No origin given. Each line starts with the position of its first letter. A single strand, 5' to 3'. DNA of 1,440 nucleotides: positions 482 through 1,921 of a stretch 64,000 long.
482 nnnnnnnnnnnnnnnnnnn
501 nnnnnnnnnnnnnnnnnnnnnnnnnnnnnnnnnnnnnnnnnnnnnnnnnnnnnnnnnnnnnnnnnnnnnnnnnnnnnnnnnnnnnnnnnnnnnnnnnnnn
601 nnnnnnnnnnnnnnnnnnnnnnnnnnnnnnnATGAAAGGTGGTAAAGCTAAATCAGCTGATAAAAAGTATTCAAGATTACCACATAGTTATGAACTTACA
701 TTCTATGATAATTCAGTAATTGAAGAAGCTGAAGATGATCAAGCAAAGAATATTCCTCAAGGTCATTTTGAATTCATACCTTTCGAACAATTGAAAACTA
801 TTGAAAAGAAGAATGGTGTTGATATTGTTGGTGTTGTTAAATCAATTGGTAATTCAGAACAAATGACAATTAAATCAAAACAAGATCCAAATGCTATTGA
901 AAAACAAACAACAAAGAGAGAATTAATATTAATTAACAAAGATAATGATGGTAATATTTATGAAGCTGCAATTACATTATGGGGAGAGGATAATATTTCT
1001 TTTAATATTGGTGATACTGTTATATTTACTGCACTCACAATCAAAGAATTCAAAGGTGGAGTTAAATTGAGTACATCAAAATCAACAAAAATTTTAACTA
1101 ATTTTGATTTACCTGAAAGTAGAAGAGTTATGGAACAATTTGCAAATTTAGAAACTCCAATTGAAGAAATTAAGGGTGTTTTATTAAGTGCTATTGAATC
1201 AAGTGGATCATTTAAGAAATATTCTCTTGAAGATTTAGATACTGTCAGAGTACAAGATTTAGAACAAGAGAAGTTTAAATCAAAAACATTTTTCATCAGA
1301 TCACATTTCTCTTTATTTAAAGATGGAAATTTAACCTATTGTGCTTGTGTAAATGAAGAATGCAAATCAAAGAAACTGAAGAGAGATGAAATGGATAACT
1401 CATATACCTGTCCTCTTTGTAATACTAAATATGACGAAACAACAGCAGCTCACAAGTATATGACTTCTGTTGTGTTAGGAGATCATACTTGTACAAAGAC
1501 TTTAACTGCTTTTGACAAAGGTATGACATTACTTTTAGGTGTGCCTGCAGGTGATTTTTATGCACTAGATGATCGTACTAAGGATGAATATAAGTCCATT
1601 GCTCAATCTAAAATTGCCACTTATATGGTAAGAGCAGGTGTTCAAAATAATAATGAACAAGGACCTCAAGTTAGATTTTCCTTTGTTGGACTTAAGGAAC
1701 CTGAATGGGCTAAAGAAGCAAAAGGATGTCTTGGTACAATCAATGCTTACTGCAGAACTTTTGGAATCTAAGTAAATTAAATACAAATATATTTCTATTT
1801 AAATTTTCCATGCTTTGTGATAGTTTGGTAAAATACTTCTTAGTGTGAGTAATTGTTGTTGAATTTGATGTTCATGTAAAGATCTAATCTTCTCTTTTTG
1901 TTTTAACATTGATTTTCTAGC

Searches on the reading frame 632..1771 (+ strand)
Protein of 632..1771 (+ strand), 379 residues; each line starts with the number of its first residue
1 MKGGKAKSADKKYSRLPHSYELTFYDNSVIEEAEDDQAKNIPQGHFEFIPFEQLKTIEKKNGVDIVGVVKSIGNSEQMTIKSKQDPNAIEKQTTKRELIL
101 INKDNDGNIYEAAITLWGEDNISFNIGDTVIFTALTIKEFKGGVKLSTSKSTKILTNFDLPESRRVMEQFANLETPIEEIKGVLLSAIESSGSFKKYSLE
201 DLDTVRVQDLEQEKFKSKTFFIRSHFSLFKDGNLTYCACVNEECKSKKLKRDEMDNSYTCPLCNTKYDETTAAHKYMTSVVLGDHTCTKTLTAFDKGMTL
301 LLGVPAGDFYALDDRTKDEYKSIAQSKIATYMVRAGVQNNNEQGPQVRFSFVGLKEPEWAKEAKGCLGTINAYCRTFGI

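Call 29: search_protein_families(library=pfam, proteins=[window:632-1771:+], max_evalue=0.001)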
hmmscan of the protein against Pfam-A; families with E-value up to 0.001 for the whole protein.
window:632-1771:+ (379 aa): 2 families
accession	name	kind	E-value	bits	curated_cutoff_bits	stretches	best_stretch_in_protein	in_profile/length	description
PF08646.16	Rep_fac-A_C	-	1.1e-16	61.4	28.5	1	223-364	5-144/146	Replication factor-A C terminal domain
PF16900.11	REPA_OB_2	-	3.7e-11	43.3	27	1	52-156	2-97/98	Replication protein A OB domain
